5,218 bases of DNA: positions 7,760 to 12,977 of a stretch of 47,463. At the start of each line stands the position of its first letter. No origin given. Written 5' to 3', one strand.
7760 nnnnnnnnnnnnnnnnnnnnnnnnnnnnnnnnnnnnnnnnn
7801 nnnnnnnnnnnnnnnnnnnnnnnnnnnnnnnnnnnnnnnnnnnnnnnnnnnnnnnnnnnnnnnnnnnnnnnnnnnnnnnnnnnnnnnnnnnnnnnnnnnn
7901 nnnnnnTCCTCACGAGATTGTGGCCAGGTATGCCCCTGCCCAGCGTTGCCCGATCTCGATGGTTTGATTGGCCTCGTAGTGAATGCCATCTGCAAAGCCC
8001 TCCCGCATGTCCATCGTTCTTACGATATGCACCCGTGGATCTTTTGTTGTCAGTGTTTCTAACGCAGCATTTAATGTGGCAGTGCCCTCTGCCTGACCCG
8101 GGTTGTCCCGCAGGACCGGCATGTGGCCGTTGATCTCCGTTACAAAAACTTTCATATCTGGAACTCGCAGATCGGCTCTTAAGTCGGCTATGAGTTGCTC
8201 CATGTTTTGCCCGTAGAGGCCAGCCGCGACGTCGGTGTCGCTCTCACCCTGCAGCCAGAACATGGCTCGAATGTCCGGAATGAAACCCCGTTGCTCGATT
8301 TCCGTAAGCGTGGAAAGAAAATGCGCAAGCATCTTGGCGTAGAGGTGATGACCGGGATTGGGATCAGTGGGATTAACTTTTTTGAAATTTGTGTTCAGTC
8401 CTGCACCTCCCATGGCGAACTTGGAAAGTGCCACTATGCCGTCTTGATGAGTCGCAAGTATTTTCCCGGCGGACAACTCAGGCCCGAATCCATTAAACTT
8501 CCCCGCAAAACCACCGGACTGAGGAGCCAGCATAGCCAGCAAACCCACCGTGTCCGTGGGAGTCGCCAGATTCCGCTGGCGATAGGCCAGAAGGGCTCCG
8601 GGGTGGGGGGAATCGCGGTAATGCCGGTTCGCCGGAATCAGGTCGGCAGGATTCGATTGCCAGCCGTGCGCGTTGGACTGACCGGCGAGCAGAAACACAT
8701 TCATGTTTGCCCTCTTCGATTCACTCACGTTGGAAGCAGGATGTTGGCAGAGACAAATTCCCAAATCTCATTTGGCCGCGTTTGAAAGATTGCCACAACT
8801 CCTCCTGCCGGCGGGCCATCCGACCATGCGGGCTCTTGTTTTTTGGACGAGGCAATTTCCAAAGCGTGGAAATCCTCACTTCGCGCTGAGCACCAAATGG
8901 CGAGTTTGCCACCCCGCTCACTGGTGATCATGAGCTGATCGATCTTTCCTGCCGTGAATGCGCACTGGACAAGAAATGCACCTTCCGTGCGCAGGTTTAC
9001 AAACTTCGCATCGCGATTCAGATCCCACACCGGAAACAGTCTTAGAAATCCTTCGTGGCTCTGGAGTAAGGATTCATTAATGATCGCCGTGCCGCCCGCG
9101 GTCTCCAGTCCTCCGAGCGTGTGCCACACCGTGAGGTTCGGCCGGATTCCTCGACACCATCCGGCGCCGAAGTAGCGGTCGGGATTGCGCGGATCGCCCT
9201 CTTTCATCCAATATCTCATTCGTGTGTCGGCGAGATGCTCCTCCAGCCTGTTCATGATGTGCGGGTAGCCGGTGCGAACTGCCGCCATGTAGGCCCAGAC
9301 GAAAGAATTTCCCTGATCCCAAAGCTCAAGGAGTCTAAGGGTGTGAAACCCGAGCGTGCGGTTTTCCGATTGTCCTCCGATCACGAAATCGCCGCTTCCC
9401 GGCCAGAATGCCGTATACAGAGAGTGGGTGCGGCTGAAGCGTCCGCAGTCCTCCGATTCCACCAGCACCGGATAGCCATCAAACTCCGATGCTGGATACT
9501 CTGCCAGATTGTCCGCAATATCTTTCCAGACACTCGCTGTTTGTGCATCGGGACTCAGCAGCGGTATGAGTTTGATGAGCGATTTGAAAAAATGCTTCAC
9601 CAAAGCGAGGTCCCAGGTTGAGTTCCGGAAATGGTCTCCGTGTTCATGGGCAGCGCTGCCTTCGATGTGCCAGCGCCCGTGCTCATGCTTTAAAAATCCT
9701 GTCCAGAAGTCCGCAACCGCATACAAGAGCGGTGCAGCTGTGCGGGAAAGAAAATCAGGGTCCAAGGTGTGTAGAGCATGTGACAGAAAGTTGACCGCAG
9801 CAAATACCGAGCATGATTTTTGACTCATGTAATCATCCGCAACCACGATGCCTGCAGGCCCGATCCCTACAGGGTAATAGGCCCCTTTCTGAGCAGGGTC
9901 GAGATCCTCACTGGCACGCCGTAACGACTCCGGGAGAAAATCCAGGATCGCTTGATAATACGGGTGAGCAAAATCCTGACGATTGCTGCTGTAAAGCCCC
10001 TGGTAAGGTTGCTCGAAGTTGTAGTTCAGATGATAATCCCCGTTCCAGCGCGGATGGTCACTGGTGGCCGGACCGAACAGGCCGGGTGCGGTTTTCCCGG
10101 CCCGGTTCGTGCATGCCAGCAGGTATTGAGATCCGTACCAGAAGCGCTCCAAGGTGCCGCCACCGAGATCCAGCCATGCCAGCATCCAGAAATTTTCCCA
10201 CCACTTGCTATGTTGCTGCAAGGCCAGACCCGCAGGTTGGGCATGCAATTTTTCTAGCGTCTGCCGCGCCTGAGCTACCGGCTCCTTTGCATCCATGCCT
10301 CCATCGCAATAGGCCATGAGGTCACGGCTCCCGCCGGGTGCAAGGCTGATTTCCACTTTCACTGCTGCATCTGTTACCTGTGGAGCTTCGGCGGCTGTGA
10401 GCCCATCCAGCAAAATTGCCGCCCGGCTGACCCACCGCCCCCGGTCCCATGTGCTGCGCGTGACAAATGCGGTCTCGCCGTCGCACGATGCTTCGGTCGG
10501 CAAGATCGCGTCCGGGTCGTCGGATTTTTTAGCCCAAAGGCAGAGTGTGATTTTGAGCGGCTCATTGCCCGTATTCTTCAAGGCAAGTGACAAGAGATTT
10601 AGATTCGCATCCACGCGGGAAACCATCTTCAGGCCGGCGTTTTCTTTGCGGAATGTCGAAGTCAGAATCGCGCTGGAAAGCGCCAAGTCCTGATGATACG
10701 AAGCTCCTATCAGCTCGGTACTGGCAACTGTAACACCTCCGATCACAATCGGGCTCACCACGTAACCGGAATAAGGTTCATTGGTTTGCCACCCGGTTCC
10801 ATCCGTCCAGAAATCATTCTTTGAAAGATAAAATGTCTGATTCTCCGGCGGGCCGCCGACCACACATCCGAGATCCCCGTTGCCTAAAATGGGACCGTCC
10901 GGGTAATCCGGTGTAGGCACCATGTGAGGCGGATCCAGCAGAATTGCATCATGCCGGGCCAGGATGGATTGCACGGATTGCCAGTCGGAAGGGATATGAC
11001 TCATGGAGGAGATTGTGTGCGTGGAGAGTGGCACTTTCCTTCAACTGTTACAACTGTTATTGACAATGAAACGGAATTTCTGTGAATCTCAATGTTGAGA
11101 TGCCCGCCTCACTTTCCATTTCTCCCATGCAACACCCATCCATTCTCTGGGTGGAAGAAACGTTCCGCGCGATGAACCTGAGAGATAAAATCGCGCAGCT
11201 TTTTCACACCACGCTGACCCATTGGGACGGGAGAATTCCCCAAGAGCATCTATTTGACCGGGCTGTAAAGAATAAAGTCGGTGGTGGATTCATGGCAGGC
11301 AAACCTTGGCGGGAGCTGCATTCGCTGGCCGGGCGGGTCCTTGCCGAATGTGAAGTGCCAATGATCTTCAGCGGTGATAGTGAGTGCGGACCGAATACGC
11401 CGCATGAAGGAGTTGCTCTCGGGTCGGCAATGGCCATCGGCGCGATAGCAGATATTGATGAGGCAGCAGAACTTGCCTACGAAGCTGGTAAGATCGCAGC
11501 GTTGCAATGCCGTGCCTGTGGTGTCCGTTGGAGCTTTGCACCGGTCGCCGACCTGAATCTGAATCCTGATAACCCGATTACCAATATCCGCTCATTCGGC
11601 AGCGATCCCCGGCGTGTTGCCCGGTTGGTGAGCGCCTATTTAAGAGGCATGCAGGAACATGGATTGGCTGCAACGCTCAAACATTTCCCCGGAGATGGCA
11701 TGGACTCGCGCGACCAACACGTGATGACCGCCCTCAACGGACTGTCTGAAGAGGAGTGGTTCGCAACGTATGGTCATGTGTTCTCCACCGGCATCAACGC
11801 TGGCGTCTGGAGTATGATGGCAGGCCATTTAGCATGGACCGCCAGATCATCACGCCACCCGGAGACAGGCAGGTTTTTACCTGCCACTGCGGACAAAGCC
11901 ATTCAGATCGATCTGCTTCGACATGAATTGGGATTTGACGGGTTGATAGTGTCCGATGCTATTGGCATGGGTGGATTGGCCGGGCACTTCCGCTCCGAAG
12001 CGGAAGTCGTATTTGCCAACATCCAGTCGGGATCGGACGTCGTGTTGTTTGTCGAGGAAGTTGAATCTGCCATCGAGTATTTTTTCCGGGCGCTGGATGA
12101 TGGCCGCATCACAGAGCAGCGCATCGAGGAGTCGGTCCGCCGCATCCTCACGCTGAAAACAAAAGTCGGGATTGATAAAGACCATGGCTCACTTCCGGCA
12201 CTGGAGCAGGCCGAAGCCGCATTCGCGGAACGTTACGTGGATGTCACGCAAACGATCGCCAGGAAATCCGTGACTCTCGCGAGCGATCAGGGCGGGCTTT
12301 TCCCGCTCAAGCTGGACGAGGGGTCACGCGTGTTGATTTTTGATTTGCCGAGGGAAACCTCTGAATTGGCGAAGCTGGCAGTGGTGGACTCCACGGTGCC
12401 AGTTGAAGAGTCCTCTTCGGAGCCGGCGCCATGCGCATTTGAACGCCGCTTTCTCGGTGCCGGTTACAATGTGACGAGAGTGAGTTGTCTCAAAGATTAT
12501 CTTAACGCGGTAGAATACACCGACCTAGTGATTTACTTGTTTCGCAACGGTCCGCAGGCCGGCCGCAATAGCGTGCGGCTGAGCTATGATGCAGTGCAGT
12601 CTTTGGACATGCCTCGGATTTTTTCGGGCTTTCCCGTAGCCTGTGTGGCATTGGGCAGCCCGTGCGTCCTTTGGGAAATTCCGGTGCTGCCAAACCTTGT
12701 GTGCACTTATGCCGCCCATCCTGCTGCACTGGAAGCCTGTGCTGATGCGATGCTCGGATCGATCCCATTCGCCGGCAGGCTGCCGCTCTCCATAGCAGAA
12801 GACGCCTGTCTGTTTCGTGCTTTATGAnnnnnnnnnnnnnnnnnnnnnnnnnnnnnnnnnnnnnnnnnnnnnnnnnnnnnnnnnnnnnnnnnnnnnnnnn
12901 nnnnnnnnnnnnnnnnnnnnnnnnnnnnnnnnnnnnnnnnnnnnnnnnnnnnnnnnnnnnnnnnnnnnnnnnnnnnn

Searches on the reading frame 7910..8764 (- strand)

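Call 15: search_protein_families(library=pfam, proteins=[window:7910-8764:-], max_evalue=0.001)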
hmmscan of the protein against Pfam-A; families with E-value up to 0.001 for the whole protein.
window:7910-8764:- (284 aa): 1 family
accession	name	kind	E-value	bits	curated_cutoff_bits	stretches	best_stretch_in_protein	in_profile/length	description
PF03629.24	SASA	-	5.3e-28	98.6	24.8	1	21-280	2-225/226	Carbohydrate esterase, sialic acid-specific acetylesterase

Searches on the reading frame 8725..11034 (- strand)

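Call 15: search_protein_families(library=pfam, proteins=[window:8725-11034:-], max_evalue=0.001)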
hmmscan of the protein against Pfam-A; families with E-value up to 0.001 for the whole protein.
window:8725-11034:- (769 aa): 2 families
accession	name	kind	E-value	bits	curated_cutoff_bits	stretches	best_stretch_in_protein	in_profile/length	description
PF22124.2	Glyco_hydro_95_cat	-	1.4e-15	57.6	27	1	300-514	58-284/408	Glycosyl hydrolase family 95 catalytic domain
PF14498.12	Glyco_hyd_65N_2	-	0.00039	21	27.7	0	49-87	15-53/234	Glycosyl hydrolase family 65, N-terminal domain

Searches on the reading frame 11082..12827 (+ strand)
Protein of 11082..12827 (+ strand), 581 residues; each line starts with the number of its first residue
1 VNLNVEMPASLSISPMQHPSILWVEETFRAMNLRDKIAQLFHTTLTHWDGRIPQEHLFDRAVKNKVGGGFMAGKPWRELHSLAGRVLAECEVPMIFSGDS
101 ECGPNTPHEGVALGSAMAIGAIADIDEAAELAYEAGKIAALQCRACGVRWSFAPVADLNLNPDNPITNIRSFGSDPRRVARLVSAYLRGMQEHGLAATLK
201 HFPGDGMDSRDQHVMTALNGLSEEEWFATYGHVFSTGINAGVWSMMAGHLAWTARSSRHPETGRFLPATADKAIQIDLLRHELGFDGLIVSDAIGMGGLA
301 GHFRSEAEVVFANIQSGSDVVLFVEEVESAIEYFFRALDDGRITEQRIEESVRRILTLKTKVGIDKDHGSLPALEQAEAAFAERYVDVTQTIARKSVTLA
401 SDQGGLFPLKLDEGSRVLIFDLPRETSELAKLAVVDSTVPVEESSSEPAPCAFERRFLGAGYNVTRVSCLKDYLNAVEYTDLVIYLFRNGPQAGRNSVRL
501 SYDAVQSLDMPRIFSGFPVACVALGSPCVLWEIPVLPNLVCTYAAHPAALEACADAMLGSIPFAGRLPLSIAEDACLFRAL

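Call 15: search_protein_families(library=pfam, proteins=[window:11082-12827:+], max_evalue=0.001)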
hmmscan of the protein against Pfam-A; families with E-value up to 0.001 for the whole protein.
window:11082-12827:+ (581 aa): 1 family
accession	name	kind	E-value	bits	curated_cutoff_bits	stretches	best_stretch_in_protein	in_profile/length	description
PF00933.27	Glyco_hydro_3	-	8.5e-61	206.5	27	1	33-358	2-316/316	Glycosyl hydrolase family 3 N terminal domain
